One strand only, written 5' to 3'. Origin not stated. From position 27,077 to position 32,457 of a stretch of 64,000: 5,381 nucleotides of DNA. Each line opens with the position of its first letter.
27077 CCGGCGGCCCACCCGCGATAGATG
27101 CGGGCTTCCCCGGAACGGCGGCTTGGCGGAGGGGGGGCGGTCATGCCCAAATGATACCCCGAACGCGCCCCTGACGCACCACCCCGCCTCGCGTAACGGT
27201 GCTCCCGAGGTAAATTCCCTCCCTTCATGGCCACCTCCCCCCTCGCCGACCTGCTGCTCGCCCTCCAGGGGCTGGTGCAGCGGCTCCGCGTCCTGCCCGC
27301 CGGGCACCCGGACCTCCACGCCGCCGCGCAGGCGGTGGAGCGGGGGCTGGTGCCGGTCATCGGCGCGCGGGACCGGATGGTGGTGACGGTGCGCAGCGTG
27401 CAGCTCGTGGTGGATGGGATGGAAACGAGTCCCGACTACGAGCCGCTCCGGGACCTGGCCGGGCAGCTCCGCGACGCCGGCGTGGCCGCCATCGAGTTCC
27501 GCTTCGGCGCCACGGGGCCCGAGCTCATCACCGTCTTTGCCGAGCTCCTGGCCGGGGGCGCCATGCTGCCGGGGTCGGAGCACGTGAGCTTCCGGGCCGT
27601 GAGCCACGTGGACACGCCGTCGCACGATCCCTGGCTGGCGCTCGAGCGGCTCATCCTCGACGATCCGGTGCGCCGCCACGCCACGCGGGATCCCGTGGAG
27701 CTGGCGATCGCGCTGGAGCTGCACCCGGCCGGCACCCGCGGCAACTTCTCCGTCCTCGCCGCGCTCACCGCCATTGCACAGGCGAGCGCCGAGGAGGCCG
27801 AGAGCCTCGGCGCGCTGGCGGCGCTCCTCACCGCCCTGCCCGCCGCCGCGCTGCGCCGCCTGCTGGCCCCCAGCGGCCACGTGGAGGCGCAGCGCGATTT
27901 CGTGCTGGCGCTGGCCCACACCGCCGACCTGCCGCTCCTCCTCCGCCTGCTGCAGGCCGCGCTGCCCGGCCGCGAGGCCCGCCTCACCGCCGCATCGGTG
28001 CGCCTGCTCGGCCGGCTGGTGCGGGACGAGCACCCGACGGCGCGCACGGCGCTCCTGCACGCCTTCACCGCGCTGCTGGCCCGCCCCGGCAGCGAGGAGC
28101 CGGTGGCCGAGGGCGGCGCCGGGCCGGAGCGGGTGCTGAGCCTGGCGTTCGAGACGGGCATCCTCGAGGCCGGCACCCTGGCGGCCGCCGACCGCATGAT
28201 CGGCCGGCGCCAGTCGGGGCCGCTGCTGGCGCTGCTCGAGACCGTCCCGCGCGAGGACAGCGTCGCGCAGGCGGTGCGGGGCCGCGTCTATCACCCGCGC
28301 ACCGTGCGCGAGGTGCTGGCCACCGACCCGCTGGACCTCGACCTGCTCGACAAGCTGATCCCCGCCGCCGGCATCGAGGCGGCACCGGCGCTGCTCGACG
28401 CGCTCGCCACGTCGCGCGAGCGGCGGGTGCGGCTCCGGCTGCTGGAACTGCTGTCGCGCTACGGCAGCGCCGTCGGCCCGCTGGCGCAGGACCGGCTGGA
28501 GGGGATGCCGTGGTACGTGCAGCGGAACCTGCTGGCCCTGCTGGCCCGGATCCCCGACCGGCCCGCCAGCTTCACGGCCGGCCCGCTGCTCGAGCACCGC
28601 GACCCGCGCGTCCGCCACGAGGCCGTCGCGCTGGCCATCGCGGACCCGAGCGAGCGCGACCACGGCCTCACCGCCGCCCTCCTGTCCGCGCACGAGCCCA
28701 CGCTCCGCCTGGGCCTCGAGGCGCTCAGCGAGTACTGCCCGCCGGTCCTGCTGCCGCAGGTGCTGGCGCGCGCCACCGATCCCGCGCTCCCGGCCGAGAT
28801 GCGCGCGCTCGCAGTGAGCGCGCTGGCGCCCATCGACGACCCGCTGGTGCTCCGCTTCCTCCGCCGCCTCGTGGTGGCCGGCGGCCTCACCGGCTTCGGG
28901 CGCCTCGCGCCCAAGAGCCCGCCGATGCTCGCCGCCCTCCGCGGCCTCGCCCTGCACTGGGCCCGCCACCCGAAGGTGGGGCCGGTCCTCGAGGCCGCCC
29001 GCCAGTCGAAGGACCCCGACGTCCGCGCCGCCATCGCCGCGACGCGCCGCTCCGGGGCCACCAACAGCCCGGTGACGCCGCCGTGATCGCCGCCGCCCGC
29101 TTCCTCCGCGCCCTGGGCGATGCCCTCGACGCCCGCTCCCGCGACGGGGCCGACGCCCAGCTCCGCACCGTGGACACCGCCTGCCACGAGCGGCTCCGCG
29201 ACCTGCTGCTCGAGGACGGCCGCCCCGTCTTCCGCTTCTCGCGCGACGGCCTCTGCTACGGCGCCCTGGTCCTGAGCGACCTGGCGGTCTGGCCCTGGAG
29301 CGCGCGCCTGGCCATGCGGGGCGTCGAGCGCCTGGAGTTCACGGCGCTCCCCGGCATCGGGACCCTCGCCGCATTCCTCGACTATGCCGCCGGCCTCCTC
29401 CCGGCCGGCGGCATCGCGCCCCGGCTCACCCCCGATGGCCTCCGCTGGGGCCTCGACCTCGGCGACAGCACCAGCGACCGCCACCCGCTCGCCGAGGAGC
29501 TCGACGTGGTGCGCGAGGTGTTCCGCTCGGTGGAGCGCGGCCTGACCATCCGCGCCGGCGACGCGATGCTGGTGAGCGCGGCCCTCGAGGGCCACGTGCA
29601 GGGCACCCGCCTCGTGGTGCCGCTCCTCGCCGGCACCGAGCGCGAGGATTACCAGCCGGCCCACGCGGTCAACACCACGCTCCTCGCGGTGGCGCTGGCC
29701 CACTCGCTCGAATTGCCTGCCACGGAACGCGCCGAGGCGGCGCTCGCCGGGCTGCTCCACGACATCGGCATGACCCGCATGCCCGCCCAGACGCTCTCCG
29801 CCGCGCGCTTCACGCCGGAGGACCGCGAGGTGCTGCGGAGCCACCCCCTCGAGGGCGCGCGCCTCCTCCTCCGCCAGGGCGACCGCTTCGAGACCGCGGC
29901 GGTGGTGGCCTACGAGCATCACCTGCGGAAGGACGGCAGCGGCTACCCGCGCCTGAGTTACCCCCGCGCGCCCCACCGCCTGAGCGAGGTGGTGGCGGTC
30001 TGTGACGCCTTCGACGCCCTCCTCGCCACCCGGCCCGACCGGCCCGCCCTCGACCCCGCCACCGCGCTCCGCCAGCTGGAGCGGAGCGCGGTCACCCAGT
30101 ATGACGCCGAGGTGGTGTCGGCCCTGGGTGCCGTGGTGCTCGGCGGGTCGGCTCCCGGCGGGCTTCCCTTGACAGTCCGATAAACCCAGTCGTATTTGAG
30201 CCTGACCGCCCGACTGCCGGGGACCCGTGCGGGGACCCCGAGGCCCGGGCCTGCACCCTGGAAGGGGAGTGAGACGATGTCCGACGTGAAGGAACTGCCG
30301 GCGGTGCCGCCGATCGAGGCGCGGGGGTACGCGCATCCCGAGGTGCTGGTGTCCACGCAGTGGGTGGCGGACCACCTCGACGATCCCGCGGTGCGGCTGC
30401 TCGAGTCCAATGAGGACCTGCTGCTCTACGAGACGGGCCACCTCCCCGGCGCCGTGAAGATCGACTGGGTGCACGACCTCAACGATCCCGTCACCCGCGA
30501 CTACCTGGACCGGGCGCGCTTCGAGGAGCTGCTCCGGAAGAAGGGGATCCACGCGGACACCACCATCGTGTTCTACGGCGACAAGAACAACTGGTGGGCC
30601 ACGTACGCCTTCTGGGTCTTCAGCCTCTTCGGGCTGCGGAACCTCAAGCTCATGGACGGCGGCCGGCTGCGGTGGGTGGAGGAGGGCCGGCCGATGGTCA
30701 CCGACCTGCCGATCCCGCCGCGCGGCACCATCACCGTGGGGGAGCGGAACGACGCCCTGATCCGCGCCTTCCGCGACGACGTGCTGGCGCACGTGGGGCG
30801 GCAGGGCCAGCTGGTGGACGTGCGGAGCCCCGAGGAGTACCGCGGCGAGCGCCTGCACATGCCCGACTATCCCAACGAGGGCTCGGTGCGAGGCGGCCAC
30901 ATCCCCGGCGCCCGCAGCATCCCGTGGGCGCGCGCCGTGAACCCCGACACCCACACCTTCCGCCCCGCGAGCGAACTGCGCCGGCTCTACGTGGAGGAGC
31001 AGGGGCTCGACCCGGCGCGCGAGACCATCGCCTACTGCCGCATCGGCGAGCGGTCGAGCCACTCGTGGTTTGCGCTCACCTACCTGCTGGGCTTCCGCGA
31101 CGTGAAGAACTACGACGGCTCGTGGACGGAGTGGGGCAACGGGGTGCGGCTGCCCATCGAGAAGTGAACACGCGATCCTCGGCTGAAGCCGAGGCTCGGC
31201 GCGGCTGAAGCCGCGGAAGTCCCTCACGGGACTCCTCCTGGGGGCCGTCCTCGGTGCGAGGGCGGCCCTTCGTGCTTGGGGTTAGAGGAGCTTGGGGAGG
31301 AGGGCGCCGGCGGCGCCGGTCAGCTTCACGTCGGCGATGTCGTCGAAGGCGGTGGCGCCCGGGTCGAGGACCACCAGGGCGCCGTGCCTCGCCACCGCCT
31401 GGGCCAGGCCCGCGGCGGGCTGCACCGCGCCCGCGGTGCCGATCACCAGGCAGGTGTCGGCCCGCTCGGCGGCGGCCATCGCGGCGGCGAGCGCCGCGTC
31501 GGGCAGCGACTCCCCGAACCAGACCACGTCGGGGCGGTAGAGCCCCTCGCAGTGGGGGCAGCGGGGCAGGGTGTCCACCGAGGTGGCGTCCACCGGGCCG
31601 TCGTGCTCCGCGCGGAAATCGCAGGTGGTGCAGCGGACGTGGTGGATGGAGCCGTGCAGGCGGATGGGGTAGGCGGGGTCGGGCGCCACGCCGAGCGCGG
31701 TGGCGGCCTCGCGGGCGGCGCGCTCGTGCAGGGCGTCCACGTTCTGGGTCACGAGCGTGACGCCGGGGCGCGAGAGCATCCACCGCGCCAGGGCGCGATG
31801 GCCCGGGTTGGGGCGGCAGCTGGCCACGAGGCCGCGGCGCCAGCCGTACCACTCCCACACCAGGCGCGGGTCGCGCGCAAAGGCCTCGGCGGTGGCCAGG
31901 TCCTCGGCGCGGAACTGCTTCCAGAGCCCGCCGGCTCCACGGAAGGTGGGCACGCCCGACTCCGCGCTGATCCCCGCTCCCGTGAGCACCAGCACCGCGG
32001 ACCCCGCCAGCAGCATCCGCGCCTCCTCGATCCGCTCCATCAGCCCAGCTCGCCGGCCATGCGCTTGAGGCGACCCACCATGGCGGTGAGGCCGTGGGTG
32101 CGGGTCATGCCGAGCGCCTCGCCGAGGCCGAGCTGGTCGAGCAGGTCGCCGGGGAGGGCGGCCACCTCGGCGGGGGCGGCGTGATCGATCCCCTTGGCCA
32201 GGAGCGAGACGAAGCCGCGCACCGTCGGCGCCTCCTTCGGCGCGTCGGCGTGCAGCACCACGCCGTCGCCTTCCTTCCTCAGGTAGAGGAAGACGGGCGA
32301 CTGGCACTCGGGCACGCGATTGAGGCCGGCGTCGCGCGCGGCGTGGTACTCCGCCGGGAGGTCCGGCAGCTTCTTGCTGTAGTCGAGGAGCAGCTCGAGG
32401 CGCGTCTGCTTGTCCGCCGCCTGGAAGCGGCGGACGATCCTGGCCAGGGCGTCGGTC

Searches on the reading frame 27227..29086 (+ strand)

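Call 84: search_protein_families(library=pfam, proteins=[window:27227-29086:+], max_evalue=0.0001)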
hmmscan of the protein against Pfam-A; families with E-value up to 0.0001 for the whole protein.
window:27227-29086:+ (619 aa): 1 family
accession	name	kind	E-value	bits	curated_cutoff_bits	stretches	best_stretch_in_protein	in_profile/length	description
PF13646.12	HEAT_2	-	3e-05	24.6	27.7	0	422-500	6-87/88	HEAT repeats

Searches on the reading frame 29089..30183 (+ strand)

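Call 84: search_protein_families(library=pfam, proteins=[window:29089-30183:+], max_evalue=0.0001)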
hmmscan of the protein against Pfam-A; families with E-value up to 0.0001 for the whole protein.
window:29089-30183:+ (364 aa): 2 families
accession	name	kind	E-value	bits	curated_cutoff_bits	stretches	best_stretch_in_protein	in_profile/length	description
PF13487.12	HD_5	-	1.1e-21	77.8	27.2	1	196-342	21-170/170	HD domain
PF01966.28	HD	-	9.6e-14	52.1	22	1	192-310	4-115/116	HD domain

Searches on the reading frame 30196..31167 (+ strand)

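Call 84: search_protein_families(library=pfam, proteins=[window:30196-31167:+], max_evalue=0.0001)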
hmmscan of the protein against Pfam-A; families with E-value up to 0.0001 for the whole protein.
window:30196-31167:+ (323 aa): 1 family
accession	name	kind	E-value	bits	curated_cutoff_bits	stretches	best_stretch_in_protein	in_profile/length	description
PF00581.25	Rhodanese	-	3.8e-31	108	22.2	2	194-314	3-100/102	Rhodanese-like domain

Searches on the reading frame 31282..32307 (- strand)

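Call 84: search_protein_families(library=pfam, proteins=[window:31282-32307:-], max_evalue=0.0001)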
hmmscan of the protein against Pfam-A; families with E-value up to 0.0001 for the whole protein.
window:31282-32307:- (341 aa): 1 family
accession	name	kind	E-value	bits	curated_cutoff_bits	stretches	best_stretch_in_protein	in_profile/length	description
PF02146.23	SIR2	-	6.6e-45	153.7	24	1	110-297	1-180/180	Sir2 family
